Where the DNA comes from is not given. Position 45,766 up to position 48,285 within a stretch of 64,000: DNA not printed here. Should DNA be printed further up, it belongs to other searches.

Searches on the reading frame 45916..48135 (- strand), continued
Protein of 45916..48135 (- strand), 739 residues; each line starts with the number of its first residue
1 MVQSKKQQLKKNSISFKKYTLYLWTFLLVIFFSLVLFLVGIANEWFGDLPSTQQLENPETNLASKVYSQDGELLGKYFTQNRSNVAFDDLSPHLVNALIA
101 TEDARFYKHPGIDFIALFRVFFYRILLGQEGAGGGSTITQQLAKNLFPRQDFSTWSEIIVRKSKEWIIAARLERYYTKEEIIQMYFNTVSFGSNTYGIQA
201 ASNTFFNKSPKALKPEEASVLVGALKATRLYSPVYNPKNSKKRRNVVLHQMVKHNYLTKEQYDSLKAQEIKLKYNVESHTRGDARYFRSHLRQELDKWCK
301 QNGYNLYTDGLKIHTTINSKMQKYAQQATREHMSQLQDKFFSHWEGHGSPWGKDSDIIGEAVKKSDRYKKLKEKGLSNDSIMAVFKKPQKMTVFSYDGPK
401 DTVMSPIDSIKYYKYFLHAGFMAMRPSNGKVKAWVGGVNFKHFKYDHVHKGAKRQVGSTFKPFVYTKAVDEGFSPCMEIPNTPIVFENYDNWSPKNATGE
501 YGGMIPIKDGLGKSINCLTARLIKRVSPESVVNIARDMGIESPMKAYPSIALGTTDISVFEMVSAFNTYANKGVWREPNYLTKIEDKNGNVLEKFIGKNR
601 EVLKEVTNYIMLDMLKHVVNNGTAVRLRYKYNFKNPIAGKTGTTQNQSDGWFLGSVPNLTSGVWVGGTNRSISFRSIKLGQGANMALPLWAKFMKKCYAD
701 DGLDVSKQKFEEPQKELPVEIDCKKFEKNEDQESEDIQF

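Call 47: find_homologous_proteins(query=window:45916-48135:-, max_evalue=1e-50)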
Query window:45916-48135:- (739 aa): 8000 proteins with E <= 1e-50 among 8000 candidates; the best 120 are listed.
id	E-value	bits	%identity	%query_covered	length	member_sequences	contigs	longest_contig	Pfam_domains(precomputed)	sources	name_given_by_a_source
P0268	0.0e+0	1711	100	100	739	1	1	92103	PF28500.1,PF00912.29,PF00905.28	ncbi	-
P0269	0.0e+0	1506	87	100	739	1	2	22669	PF28500.1,PF00912.29,PF00905.28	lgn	-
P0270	0.0e+0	1366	80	98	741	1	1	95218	PF28500.1,PF00912.29,PF00905.28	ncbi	-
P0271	0.0e+0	1347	78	100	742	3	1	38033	PF28500.1,PF00912.29,PF00905.28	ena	-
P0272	0.0e+0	1218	70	98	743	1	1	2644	PF28500.1,PF00912.29,PF00905.28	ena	-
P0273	0.0e+0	1165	68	98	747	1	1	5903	PF28500.1,PF00912.29,PF00905.28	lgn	-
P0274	0.0e+0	1161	67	100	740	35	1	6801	PF28500.1,PF00912.29,PF00905.28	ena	-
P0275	0.0e+0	1161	65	100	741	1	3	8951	PF28500.1,PF00912.29,PF00905.28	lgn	-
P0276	0.0e+0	1148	67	98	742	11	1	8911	PF28500.1,PF00912.29,PF00905.28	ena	-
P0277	0.0e+0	1144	66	99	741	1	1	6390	PF28500.1,PF00912.29,PF00905.28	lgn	-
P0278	0.0e+0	1142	67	99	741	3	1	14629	PF28500.1,PF00912.29,PF00905.28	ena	-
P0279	0.0e+0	1123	65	100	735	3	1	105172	PF28500.1,PF00912.29,PF00905.28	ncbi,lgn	-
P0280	0.0e+0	1119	65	98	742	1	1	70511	PF28500.1,PF00912.29,PF00905.28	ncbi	-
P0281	0.0e+0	1061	61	98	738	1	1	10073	PF28500.1,PF00912.29,PF00905.28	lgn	-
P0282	6.7e-283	958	59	97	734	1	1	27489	PF28500.1,PF00912.29,PF00905.28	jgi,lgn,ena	-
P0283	2.1e-279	947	56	97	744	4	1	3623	PF28500.1,PF00912.29,PF00905.28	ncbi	-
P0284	7.7e-279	945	58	97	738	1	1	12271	PF28500.1,PF00912.29,PF00905.28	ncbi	-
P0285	8.2e-279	945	56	99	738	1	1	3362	PF28500.1,PF00912.29,PF00905.28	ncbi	-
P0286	2.6e-278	943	58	97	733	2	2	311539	PF28500.1,PF00912.29,PF00905.28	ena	-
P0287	1.4e-274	931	57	96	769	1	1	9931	PF28500.1,PF00912.29,PF00905.28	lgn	-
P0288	2.2e-274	930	54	98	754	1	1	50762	PF28500.1,PF00912.29,PF00905.28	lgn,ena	-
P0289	1.4e-273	928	55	97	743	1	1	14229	PF28500.1,PF00912.29,PF00905.28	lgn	-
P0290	2.4e-273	927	55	98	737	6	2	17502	PF28500.1,PF00912.29,PF00905.28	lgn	-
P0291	1.6e-272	924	56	97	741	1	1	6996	PF28500.1,PF00912.29,PF00905.28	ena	-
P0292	1.8e-272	924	56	99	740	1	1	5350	PF28500.1,PF00912.29,PF00905.28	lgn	-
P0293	2.7e-272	923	53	97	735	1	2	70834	PF28500.1,PF00912.29,PF00905.28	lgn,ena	-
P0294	3.1e-272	923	56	99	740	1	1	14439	PF28500.1,PF00912.29,PF00905.28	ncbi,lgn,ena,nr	ncbi:MAG TPA: transglycosylase domain-containing protein [Bacteroidia bacterium]|nr:transglycosylase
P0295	8.2e-272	922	55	99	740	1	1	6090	PF28500.1,PF00912.29,PF00905.28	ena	-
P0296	9.8e-272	922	56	98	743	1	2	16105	PF28500.1,PF00912.29,PF00905.28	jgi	jgi:penicillin-binding protein 1A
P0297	2.1e-271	920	55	97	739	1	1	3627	PF28500.1,PF00912.29,PF00905.28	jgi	jgi:penicillin-binding protein 1A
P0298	2.4e-271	920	58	96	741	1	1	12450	PF28500.1,PF00912.29,PF00905.28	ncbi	-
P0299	1.8e-270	917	56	97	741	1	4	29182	PF28500.1,PF00912.29,PF00905.28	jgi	jgi:penicillin-binding protein 1A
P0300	2.7e-270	917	57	95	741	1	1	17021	PF28500.1,PF00912.29,PF00905.28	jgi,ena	-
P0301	3.2e-270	917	55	98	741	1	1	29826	PF28500.1,PF00912.29,PF00905.28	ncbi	-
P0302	4.0e-270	916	55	97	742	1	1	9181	PF28500.1,PF00912.29,PF00905.28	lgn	-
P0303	9.8e-270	915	56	97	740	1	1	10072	PF28500.1,PF00912.29,PF00905.28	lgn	-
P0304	2.0e-269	914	56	98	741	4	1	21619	PF28500.1,PF00912.29,PF00905.28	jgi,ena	-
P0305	2.7e-269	913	55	97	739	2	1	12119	PF28500.1,PF00912.29,PF00905.28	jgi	-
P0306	5.3e-269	912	55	98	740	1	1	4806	PF28500.1,PF00912.29,PF00905.28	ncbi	ncbi:MAG: penicillin-binding protein 1A [Bacteroidia bacterium]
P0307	8.7e-269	912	54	98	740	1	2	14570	PF28500.1,PF00912.29,PF00905.28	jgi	jgi:penicillin-binding protein 1A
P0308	1.1e-268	911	56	96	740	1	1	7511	PF28500.1,PF00912.29,PF00905.28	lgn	-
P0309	1.7e-268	911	57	94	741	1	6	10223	PF28500.1,PF00912.29,PF00905.28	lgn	-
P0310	3.7e-268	910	56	96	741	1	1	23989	PF28500.1,PF00912.29,PF00905.28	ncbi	-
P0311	4.8e-268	909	54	99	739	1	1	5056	PF28500.1,PF00912.29,PF00905.28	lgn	-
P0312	6.5e-268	909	56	96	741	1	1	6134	PF28500.1,PF00912.29,PF00905.28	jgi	jgi:penicillin-binding protein 1A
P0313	1.6e-266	904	54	99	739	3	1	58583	PF28500.1,PF00912.29,PF00905.28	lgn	-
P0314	2.7e-266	904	55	97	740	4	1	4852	PF28500.1,PF00912.29,PF00905.28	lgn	-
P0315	6.9e-266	902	55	96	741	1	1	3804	PF28500.1,PF00912.29,PF00905.28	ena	-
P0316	7.4e-266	902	54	97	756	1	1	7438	PF28500.1,PF00912.29,PF00905.28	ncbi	-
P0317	1.6e-265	901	55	98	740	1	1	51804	PF28500.1,PF00912.29,PF00905.28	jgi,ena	-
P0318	1.7e-265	901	55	98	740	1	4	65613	PF28500.1,PF00912.29,PF00905.28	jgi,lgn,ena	jgi:penicillin-binding protein 1A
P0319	1.2e-264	898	54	99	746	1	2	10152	PF28500.1,PF00912.29,PF00905.28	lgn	-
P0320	6.3e-264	896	54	98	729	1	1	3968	PF28500.1,PF00912.29,PF00905.28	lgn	-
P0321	8.2e-264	895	55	97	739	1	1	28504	PF28500.1,PF00912.29,PF00905.28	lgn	-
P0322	3.7e-262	890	53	99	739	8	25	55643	PF28500.1,PF00912.29,PF00905.28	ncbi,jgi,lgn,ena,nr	ncbi:MAG: penicillin-binding protein [Bacteroidetes bacterium]|nr:penicillin-binding protein [Bacter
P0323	4.5e-262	890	55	96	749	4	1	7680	PF28500.1,PF00912.29,PF00905.28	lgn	-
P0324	5.8e-262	889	56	93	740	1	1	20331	PF28500.1,PF00912.29,PF00905.28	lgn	-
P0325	6.0e-262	889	55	94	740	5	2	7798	PF28500.1,PF00912.29,PF00905.28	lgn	-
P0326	6.6e-262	889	55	94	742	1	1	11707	PF28500.1,PF00912.29,PF00905.28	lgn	-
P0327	1.3e-261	888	54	96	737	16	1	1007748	PF28500.1,PF00912.29,PF00905.28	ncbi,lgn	-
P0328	1.4e-261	888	54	99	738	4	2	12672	PF28500.1,PF00912.29,PF00905.28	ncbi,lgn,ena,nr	ncbi:MAG: penicillin-binding protein [Sphingobacteriales bacterium]|nr:penicillin-binding protein [S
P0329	1.5e-261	888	55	93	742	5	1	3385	PF28500.1,PF00912.29,PF00905.28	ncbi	ncbi:MAG: penicillin-binding protein 1A [Bacteroidia bacterium]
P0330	2.8e-261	887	55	97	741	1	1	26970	PF28500.1,PF00912.29,PF00905.28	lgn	-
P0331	3.4e-261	887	53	99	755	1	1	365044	PF28500.1,PF00912.29,PF00905.28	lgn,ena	-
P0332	4.1e-261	886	54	98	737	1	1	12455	PF28500.1,PF00912.29,PF00905.28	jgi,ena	jgi:penicillin-binding protein 1A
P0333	5.0e-261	886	54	96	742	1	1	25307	PF28500.1,PF00912.29,PF00905.28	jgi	jgi:penicillin-binding protein 1A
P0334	5.7e-261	886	55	99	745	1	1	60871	PF28500.1,PF00912.29,PF00905.28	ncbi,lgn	ncbi:MAG: transglycosylase domain-containing protein [Bacteroidia bacterium]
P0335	9.3e-261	885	54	97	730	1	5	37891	PF28500.1,PF00912.29,PF00905.28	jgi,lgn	jgi:penicillin-binding protein 1A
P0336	1.2e-260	885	53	99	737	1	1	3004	PF28500.1,PF00912.29,PF00905.28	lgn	-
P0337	1.3e-260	885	54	97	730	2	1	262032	PF28500.1,PF00912.29,PF00905.28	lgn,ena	-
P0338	1.4e-260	885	54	97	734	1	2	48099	PF28500.1,PF00912.29,PF00905.28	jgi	jgi:penicillin-binding protein 1A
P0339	2.2e-260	884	53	99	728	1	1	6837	PF28500.1,PF00912.29,PF00905.28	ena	-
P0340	2.9e-260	884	56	94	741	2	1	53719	PF28500.1,PF00912.29,PF00905.28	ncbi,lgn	-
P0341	2.9e-260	884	55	97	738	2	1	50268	PF28500.1,PF00912.29,PF00905.28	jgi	jgi:penicillin-binding protein 1A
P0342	3.5e-260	883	53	99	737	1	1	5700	PF28500.1,PF00912.29,PF00905.28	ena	-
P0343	4.1e-260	883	53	99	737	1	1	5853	PF28500.1,PF00912.29,PF00905.28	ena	-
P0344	4.2e-260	883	54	98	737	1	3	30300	PF28500.1,PF00912.29,PF00905.28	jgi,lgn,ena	jgi:penicillin-binding protein 1A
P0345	4.3e-260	883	54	99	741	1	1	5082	PF28500.1,PF00912.29,PF00905.28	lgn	-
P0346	4.6e-260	883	53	99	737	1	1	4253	PF28500.1,PF00912.29,PF00905.28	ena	-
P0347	4.8e-260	883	54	98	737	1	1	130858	PF28500.1,PF00912.29,PF00905.28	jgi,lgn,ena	jgi:penicillin-binding protein 1A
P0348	5.7e-260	883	54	98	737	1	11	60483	PF28500.1,PF00912.29,PF00905.28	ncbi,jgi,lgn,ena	jgi:penicillin-binding protein 1A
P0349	5.7e-260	883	53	99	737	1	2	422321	PF28500.1,PF00912.29,PF00905.28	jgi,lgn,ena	jgi:penicillin-binding protein 1A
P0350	6.0e-260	883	54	97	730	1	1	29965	PF28500.1,PF00912.29,PF00905.28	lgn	-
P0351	7.5e-260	882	54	98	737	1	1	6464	PF28500.1,PF00912.29,PF00905.28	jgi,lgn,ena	jgi:penicillin-binding protein 1A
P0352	7.6e-260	882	53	98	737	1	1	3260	PF28500.1,PF00912.29,PF00905.28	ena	-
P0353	7.6e-260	882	53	98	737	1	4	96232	PF28500.1,PF00912.29,PF00905.28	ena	-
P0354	8.1e-260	882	53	98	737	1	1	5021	PF28500.1,PF00912.29,PF00905.28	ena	-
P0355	8.9e-260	882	53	98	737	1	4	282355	PF28500.1,PF00912.29,PF00905.28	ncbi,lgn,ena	-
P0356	9.5e-260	882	54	97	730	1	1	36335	PF28500.1,PF00912.29,PF00905.28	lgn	-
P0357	1.1e-259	882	53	98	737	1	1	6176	PF28500.1,PF00912.29,PF00905.28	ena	-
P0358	1.1e-259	882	53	98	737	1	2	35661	PF28500.1,PF00912.29,PF00905.28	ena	-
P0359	1.2e-259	882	53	98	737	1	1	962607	PF28500.1,PF00912.29,PF00905.28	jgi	jgi:penicillin-binding protein 1A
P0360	1.3e-259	882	54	98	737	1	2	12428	PF28500.1,PF00912.29,PF00905.28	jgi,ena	jgi:penicillin-binding protein 1A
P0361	1.3e-259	882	53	98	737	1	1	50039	PF28500.1,PF00912.29,PF00905.28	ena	-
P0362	1.3e-259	881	54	98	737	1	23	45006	PF28500.1,PF00912.29,PF00905.28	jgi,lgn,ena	jgi:penicillin-binding protein 1A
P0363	1.4e-259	881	53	98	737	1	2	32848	PF28500.1,PF00912.29,PF00905.28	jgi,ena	jgi:penicillin-binding protein 1A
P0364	1.4e-259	881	53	98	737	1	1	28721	PF28500.1,PF00912.29,PF00905.28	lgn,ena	-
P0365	1.4e-259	881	53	98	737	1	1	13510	PF28500.1,PF00912.29,PF00905.28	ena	-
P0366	1.5e-259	881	54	97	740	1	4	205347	PF28500.1,PF00912.29,PF00905.28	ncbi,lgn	-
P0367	1.6e-259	881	53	99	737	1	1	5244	PF28500.1,PF00912.29,PF00905.28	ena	-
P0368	1.6e-259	881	53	98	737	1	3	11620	PF28500.1,PF00912.29,PF00905.28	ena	-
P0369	1.8e-259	881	54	98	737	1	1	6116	PF28500.1,PF00912.29,PF00905.28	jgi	-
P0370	1.8e-259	881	53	98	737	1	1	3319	PF28500.1,PF00912.29,PF00905.28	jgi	jgi:penicillin-binding protein 1A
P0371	1.8e-259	881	54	98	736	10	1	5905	PF28500.1,PF00912.29,PF00905.28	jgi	-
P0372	1.8e-259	881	53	98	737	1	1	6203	PF28500.1,PF00912.29,PF00905.28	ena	-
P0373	1.9e-259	881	53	98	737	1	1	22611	PF28500.1,PF00912.29,PF00905.28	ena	-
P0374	2.0e-259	881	53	98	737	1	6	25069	PF28500.1,PF00912.29,PF00905.28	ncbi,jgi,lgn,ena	jgi:penicillin-binding protein 1A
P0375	2.0e-259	881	54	98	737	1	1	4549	PF28500.1,PF00912.29,PF00905.28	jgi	-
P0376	2.3e-259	881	53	99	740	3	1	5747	PF28500.1,PF00912.29,PF00905.28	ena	-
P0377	2.4e-259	881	53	98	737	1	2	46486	PF28500.1,PF00912.29,PF00905.28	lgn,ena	-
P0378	2.5e-259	880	53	98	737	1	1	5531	PF28500.1,PF00912.29,PF00905.28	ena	-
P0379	2.5e-259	880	53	98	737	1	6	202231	PF28500.1,PF00912.29,PF00905.28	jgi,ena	-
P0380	3.0e-259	880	54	97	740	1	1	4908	PF28500.1,PF00912.29,PF00905.28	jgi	jgi:penicillin-binding protein 1A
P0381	3.2e-259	880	53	99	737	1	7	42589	PF28500.1,PF00912.29,PF00905.28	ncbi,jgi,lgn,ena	jgi:penicillin-binding protein 1A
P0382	3.2e-259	880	53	99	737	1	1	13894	PF28500.1,PF00912.29,PF00905.28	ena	-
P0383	3.3e-259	880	53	98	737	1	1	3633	PF28500.1,PF00912.29,PF00905.28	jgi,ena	jgi:penicillin-binding protein 1A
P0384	3.4e-259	880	53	98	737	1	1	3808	PF28500.1,PF00912.29,PF00905.28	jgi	jgi:penicillin-binding protein 1A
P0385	3.7e-259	880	53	98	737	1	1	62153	PF28500.1,PF00912.29,PF00905.28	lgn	-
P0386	3.8e-259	880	53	98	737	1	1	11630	PF28500.1,PF00912.29,PF00905.28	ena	-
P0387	3.8e-259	880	54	98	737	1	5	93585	PF28500.1,PF00912.29,PF00905.28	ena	-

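Call 48: find_encoding_contigs(protein=P0279, flank=6000, max_places=1)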
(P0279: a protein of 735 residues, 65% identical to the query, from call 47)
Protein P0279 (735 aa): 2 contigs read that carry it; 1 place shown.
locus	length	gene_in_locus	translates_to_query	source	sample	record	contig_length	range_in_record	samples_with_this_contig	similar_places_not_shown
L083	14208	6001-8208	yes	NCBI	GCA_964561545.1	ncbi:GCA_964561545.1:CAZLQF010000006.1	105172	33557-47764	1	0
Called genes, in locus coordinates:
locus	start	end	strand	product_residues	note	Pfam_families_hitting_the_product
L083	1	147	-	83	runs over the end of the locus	PF00137:ATP-synt_C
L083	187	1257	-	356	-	PF28541:DUF8433, PF00119:ATP-synt_A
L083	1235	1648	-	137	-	-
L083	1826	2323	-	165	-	PF04519:Bactofilin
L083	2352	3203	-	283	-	PF01551:Peptidase_M23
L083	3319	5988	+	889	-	PF07719:TPR_2 (faint), PF13174:TPR_6 (faint), PF13181:TPR_8 (faint), PF13424:TPR_12 (faint), PF13428:TPR_14 (faint)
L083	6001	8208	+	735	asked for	PF00912:Transgly, PF28500:PBP_middle, PF00905:Transpeptidase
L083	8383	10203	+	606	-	PF01541:GIY-YIG, PF27096:UvrC_M, PF02151:UVR (weak), PF22920:UvrC_RNaseH, PF08459:UvrC_RNaseH_dom, PF14520:HHH_5, PF12826:HHH_2 (faint)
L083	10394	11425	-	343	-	PF24161:CCDC39 (weak), PF00691:OmpA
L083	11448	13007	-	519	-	PF10150:RNase_E_G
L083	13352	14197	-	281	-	PF13174:TPR_6 (faint), PF13371:TPR_9 (faint), PF23914:TPR_CcmH_CycH (faint), PF13424:TPR_12 (faint), PF13428:TPR_14 (faint), PF07719:TPR_2 (faint), PF00515:TPR_1 (faint), PF21033:RMD1-3 (weak), +5 more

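Call 49: find_encoding_contigs(protein=P0327, flank=6000, max_places=1)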
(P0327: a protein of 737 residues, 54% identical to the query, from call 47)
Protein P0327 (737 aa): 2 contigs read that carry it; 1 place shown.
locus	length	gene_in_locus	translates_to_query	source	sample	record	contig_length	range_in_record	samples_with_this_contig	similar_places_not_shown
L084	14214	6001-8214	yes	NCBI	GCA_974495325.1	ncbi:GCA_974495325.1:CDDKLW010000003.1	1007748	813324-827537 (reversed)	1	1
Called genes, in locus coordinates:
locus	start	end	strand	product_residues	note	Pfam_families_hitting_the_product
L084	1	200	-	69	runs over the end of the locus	PF00137:ATP-synt_C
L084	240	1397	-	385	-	PF28541:DUF8433, PF00119:ATP-synt_A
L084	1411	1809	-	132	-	-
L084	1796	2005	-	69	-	PF09527:ATPase_gene1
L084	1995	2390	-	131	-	PF04519:Bactofilin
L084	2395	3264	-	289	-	PF01551:Peptidase_M23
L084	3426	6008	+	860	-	PF07719:TPR_2 (faint), PF13174:TPR_6 (faint), PF13176:TPR_7 (faint), PF13181:TPR_8 (faint), PF13424:TPR_12 (faint), PF13428:TPR_14 (faint), PF00515:TPR_1 (faint), PF13432:TPR_16 (faint), +1 more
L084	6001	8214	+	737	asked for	PF00912:Transgly, PF28500:PBP_middle, PF00905:Transpeptidase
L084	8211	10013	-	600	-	PF01541:GIY-YIG, PF27096:UvrC_M, PF02151:UVR (faint), PF22920:UvrC_RNaseH, PF08459:UvrC_RNaseH_dom, PF14520:HHH_5 (weak)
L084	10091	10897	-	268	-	PF19841:GldN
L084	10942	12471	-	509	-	PF12081:GldM_1st, PF21601:GldM_2nd, PF21602:GldM_3rd, PF12080:GldM_4th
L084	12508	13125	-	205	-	PF22827:GldL_N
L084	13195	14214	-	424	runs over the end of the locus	PF03781:FGE-sulfatase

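Call 50: find_encoding_contigs(protein=P0359, flank=6000, max_places=1)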
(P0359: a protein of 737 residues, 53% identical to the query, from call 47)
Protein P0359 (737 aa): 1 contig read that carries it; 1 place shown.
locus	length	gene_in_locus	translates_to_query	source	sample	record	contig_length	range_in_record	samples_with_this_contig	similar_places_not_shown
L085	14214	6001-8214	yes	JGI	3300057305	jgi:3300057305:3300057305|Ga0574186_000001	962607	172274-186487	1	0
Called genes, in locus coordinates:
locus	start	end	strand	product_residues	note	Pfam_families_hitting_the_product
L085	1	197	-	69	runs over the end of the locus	PF00137:ATP-synt_C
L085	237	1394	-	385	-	PF28541:DUF8433, PF00119:ATP-synt_A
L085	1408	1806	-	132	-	-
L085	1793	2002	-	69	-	PF09527:ATPase_gene1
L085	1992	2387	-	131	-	PF04519:Bactofilin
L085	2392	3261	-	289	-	PF01551:Peptidase_M23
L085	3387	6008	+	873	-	PF13176:TPR_7 (faint), PF13424:TPR_12 (faint), PF00515:TPR_1 (faint), PF07719:TPR_2 (faint), PF13174:TPR_6 (faint), PF13181:TPR_8 (faint), PF13432:TPR_16 (faint), PF14559:TPR_19 (faint), +1 more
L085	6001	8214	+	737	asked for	PF00912:Transgly, PF28500:PBP_middle, PF00905:Transpeptidase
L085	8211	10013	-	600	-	PF01541:GIY-YIG, PF27096:UvrC_M, PF22920:UvrC_RNaseH, PF08459:UvrC_RNaseH_dom, PF14520:HHH_5 (weak)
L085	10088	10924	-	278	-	PF19841:GldN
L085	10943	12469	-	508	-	PF12081:GldM_1st, PF21601:GldM_2nd, PF21602:GldM_3rd, PF12080:GldM_4th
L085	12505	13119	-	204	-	PF22827:GldL_N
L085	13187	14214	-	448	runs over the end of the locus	PF03781:FGE-sulfatase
